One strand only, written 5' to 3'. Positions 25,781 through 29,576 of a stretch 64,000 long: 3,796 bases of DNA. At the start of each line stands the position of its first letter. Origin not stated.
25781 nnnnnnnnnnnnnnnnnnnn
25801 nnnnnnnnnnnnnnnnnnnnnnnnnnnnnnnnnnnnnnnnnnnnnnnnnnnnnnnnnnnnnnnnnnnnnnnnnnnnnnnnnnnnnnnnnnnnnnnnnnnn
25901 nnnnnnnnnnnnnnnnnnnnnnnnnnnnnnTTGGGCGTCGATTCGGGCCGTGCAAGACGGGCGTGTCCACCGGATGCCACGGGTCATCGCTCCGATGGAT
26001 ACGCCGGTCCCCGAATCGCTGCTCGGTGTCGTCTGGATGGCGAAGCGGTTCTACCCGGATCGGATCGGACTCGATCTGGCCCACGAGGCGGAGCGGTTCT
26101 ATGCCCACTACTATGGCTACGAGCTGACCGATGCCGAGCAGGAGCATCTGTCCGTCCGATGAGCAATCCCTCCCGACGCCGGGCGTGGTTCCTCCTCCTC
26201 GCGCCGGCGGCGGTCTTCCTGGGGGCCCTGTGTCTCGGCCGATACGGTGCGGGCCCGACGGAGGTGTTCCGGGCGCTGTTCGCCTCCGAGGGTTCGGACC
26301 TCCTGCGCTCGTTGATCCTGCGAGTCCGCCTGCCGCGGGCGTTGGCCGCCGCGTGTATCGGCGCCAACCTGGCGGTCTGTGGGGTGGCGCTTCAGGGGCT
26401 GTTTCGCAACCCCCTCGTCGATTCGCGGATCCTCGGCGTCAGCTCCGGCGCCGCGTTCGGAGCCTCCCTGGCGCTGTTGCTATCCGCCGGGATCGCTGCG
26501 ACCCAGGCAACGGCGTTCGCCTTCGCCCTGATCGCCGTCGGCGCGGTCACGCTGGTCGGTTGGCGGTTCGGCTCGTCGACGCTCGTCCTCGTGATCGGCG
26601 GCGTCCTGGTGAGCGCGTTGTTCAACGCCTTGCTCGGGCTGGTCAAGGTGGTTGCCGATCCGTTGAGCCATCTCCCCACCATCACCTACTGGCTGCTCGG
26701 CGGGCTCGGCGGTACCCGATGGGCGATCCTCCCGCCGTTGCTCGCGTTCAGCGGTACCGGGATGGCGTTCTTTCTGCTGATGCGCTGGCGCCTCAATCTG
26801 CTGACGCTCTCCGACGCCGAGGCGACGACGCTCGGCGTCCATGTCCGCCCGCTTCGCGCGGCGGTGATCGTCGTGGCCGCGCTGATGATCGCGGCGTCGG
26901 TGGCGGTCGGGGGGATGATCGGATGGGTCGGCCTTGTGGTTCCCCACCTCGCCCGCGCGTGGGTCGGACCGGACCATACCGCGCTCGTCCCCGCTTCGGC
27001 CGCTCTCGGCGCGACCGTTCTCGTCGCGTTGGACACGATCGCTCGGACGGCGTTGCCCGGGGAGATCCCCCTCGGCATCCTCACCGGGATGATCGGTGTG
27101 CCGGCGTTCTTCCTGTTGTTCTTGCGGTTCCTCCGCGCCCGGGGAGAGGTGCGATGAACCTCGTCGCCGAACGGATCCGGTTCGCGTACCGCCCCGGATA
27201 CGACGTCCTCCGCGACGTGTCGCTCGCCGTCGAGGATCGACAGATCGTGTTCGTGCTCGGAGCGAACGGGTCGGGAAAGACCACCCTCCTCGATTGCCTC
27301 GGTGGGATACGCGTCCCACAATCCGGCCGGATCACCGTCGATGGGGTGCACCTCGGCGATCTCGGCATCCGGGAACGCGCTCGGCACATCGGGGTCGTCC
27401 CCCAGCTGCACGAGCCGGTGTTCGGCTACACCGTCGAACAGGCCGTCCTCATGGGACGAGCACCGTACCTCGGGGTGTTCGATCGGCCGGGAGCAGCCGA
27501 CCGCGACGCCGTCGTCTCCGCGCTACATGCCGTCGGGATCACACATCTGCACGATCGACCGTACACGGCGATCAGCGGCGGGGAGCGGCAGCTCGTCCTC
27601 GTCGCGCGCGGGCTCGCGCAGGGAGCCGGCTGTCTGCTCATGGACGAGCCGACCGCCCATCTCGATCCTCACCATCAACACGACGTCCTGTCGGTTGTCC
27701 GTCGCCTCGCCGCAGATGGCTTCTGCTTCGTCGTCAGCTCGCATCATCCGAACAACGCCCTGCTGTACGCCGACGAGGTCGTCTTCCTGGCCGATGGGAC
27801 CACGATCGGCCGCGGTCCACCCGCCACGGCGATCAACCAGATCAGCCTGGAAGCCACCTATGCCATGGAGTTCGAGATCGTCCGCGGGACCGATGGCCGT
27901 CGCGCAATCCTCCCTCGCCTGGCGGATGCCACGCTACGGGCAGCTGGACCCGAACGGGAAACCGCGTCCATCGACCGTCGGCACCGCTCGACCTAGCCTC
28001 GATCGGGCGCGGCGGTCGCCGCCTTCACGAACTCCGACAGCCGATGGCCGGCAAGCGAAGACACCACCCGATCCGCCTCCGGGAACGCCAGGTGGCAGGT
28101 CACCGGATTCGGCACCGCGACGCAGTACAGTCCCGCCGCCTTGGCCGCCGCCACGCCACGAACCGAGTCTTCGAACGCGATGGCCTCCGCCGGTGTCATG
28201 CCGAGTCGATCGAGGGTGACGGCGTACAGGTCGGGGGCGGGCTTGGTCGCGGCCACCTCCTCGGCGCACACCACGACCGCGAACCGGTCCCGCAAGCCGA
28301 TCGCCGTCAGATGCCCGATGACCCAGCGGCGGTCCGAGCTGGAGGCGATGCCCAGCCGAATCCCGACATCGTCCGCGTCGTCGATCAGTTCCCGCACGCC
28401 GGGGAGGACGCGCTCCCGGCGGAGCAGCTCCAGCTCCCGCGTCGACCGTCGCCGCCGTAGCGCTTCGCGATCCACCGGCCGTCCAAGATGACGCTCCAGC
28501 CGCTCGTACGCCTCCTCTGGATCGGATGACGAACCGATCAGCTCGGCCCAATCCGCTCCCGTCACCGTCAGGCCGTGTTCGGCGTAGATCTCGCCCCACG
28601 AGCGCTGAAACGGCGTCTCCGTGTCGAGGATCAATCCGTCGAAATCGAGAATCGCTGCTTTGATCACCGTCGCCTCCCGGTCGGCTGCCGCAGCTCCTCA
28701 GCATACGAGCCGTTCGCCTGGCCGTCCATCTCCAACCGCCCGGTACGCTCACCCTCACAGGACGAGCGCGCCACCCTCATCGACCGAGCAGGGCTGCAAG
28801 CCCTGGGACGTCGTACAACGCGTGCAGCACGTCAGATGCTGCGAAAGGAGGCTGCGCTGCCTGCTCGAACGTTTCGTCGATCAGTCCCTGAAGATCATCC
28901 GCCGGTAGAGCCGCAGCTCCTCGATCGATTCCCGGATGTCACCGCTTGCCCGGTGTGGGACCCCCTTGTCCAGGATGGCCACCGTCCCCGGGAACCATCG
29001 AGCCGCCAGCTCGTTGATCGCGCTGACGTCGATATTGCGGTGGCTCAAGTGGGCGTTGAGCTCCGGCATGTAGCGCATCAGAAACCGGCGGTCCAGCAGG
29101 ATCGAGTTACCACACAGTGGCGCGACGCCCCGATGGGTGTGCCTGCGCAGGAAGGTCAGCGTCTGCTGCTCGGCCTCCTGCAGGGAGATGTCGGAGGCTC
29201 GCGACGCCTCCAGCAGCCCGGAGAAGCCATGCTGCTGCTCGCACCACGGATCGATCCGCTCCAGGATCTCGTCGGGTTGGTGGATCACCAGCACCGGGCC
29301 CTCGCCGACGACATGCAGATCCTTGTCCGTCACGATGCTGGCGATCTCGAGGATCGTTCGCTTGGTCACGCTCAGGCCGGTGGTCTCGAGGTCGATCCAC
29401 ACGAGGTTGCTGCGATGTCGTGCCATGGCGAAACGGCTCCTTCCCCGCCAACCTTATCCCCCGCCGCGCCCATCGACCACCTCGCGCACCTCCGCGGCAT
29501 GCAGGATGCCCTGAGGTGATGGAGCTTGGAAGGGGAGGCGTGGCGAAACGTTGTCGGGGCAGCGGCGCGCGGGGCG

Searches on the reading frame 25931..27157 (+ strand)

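Call 40: search_protein_families(library=pfam, proteins=[window:25931-27157:+], max_evalue=0.001)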
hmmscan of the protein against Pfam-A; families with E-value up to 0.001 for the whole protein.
window:25931-27157:+ (408 aa): 1 family
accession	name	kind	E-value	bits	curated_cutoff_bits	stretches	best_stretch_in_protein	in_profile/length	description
PF01032.23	FecCD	-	9.8e-78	261.8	26.5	1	94-399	4-311/311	FecCD transport family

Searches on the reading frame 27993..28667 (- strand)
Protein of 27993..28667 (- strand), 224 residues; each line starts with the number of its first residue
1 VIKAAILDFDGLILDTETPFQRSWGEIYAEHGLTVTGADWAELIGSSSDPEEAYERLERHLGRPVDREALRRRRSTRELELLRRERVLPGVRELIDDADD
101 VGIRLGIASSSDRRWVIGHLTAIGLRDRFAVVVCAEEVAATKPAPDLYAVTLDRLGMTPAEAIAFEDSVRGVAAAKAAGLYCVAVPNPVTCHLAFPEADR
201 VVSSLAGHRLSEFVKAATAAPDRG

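Call 40: search_protein_families(library=pfam, proteins=[window:27993-28667:-], max_evalue=0.001)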
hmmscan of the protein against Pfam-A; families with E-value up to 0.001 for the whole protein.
window:27993-28667:- (224 aa): 3 families
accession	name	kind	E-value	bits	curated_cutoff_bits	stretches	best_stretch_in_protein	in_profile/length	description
PF13419.12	HAD_2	-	1.2e-30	107.4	23.8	1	6-185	2-178/178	Haloacid dehalogenase-like hydrolase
PF00702.32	Hydrolase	-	2.8e-25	90.3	26.4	1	2-179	1-191/191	haloacid dehalogenase-like hydrolase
PF12710.13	HAD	-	0.00027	21.9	27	1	5-135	1-130/189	haloacid dehalogenase-like hydrolase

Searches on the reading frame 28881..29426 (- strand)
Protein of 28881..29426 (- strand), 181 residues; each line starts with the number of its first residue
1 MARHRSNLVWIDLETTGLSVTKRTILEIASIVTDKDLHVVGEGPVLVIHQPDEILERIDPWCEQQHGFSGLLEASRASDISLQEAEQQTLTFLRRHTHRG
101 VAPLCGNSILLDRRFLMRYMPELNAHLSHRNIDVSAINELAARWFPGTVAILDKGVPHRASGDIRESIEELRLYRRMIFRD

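Call 40: search_protein_families(library=pfam, proteins=[window:28881-29426:-], max_evalue=0.001)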
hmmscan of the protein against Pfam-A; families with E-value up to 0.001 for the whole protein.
window:28881-29426:- (181 aa): 1 family
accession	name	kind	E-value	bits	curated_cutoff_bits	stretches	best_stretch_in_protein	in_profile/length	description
PF00929.31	RNase_T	-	2.2e-26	93.8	24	1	9-171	1-164/164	Exonuclease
